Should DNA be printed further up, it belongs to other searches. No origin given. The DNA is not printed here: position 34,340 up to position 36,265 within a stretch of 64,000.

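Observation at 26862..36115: Co-directional cluster MIO aminomutase/lyase - beta-transaminase-like - Lrp - BKACE - acyl-CoA ligase - TRAP: candidate undescribed beta-amino-acid route of amino acid catabolism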

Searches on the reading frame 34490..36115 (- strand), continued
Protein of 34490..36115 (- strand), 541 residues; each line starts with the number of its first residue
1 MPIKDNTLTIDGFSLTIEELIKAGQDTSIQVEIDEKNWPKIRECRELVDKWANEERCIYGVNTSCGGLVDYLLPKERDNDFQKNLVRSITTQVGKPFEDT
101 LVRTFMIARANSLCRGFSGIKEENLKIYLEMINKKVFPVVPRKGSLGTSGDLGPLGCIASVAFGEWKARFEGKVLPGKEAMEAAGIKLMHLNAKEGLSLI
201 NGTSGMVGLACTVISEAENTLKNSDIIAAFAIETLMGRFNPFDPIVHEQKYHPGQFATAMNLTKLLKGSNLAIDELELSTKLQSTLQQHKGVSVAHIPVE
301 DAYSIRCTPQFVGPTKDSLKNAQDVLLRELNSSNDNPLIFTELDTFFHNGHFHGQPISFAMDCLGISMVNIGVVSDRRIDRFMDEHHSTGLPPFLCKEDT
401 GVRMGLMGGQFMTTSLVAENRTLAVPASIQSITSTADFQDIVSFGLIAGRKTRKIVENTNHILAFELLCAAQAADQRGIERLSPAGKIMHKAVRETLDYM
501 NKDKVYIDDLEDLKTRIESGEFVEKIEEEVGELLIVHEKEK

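Call 38: search_solved_structures(query=L073:11595-12935:+, max_evalue=1e-30, show_alignments=4)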
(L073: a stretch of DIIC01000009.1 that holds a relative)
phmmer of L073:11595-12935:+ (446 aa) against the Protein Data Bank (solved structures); distinct sequences matched with E-value up to 1e-30: 32.
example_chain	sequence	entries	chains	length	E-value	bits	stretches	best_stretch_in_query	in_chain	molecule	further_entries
4ao9_A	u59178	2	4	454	1.6e-82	280.8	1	15-422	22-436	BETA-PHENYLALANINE AMINOTRANSFERASE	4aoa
6k8h_A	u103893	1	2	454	2.1e-82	280.4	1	31-431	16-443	Aminotransferase class-III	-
6iz9_A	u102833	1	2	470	1.2e-79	271.3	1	33-414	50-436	Beta-transaminase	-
2yku_A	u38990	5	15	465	1.3e-79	271.2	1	33-414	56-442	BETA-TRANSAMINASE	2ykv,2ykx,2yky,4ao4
2epj_A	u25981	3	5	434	8.7e-75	255.3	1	30-413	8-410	Glutamate-1-semialdehyde 2,1-aminomutase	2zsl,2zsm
3k28_A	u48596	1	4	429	1.2e-74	254.8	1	30-429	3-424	Glutamate-1-semialdehyde 2,1-aminomutase 2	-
2e7u_A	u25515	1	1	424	1.1e-71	245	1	34-428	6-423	Glutamate-1-semialdehyde 2,1-aminomutase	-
3bs8_A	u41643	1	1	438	1.9e-70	241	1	28-430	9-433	Glutamate-1-semialdehyde 2,1-aminomutase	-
2hoy_A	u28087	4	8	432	6.3e-70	239.3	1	33-429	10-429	Glutamate-1-semialdehyde 2,1-aminomutase (GSAM) apo-form | Glutamate-1-semialdehyde 2,1-aminomutase (GSAM) pmp-form | Glutamate-1-semialdehyde 2,1-aminomutase (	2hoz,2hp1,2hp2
3fq8_A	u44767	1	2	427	7e-70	239.1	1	33-429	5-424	Glutamate-1-semialdehyde 2,1-aminomutase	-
3fq7_A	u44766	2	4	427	7.1e-70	239.1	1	33-429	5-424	Glutamate-1-semialdehyde 2,1-aminomutase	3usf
2gsa_A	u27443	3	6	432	1.2e-69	238.3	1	33-429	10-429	GLUTAMATE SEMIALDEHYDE AMINOTRANSFERASE | PROTEIN (GLUTAMATE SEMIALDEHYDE AMINOTRANSFERASE)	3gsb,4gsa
3fqa_A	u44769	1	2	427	1.4e-69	238.1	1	33-429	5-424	Glutamate-1-semialdehyde 2,1-aminomutase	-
6w80_A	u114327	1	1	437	6.4e-68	232.7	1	32-421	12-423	Glutamate-1-semialdehyde 2,1-aminomutase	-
2cfb_A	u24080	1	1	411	4.7e-67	229.8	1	59-426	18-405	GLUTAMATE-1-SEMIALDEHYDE 2,1-AMINOMUTASE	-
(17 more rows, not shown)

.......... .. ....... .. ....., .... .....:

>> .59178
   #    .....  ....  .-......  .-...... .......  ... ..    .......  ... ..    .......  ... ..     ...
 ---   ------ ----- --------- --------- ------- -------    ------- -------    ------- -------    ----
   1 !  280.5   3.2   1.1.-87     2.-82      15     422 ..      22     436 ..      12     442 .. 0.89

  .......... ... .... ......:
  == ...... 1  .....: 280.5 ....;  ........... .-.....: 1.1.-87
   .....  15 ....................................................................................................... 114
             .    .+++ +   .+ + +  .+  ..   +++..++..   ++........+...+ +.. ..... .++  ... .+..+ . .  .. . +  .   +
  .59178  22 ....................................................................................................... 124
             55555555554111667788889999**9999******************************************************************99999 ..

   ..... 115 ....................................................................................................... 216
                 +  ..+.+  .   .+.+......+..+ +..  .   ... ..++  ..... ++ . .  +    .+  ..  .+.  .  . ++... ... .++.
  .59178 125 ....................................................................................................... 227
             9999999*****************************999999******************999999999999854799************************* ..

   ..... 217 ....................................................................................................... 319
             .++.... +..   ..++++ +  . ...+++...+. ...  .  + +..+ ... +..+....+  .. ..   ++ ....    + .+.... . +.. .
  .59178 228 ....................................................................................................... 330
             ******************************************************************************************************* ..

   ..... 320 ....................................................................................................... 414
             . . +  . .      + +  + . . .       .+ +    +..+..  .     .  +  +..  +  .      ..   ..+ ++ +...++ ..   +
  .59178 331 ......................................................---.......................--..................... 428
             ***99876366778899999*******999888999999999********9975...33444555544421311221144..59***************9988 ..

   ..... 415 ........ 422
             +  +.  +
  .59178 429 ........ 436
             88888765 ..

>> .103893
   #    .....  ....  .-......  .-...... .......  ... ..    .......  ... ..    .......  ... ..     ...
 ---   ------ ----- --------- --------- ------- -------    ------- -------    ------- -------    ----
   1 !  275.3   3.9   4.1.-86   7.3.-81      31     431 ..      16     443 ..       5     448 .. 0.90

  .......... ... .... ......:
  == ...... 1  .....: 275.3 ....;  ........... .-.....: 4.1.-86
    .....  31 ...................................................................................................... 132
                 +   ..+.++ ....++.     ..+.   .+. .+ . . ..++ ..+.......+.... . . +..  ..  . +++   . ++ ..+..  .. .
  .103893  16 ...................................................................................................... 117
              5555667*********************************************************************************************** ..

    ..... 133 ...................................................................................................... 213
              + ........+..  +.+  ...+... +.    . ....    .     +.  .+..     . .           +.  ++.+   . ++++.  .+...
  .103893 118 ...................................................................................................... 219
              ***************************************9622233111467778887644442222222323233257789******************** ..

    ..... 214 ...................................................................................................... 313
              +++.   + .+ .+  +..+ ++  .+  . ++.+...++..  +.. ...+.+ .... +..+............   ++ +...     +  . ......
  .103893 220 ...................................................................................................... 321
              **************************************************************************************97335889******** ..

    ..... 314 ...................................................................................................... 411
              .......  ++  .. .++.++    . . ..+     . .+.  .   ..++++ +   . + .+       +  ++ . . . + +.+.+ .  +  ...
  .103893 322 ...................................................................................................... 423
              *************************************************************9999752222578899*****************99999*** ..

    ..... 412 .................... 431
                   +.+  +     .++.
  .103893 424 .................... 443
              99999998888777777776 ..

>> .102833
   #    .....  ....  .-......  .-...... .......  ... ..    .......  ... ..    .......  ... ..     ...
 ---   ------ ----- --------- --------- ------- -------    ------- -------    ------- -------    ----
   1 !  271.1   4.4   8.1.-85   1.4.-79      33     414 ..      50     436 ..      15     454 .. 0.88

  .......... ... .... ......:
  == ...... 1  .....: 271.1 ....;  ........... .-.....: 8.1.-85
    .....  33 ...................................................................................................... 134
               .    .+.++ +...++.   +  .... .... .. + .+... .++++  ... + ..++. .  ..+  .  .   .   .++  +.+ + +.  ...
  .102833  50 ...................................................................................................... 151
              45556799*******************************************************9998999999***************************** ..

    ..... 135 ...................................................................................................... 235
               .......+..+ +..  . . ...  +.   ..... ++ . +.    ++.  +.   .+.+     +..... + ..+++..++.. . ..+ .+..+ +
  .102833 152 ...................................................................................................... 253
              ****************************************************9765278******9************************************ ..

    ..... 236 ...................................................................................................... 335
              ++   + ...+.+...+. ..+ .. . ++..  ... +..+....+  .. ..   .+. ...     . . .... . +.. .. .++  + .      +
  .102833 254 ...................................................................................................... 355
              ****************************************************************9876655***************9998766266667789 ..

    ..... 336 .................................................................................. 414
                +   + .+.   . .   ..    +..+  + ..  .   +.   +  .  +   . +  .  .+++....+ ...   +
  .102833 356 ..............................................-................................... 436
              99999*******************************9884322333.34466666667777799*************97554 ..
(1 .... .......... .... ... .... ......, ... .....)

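Call 44: find_encoding_contigs(protein=P0120, flank=10000, max_places=2)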
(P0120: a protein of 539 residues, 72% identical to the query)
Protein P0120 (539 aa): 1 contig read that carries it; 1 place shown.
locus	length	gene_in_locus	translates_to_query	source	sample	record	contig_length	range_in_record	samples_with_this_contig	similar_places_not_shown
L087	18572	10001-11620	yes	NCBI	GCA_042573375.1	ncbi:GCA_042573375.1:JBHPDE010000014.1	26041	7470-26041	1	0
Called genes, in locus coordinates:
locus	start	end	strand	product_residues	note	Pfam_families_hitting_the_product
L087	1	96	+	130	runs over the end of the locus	-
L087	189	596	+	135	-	PF13872:AAA_34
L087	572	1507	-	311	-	-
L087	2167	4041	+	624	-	PF08308:PEGA, PF00515:TPR_1, PF13432:TPR_16, PF13414:TPR_11, PF13431:TPR_17, PF00515:TPR_1, PF07719:TPR_2, PF13181:TPR_8, +31 more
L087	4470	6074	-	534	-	PF01645:Glu_synthase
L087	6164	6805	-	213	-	PF13510:Fer2_4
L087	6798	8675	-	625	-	PF01512:Complex1_51K, PF10531:SLBB (weak), PF10589:NADH_4Fe-4S, PF12838:Fer4_7, PF13237:Fer4_10 (weak), PF14697:Fer4_21, PF13187:Fer4_9 (weak), PF00037:Fer4, +2 more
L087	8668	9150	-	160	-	PF01257:2Fe-2S_thioredx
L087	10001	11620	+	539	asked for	PF00221:Lyase_aromatic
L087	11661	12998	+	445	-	PF00202:Aminotran_3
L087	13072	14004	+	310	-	PF05853:BKACE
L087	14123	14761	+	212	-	PF00440:TetR_N, PF17932:TetR_C_24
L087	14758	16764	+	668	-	PF02730:AFOR_N, PF01314:AFOR_C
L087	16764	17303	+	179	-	-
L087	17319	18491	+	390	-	PF25160:LdpA_Fe-S-bd (faint), PF12838:Fer4_7 (weak), PF13183:Fer4_8, PF13187:Fer4_9, PF13237:Fer4_10 (weak), PF13534:Fer4_17 (weak), PF02754:CCG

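Call 45: find_encoding_contigs(protein=P0119, flank=10000, max_places=2)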
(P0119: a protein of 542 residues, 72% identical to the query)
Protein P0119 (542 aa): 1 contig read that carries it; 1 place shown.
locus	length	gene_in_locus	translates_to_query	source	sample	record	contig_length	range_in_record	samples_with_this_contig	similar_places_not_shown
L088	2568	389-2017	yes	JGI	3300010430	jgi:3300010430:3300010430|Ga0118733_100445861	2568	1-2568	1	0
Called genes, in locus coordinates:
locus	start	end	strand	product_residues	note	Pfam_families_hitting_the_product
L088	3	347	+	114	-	?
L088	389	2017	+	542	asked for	PF00221:Lyase_aromatic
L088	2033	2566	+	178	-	?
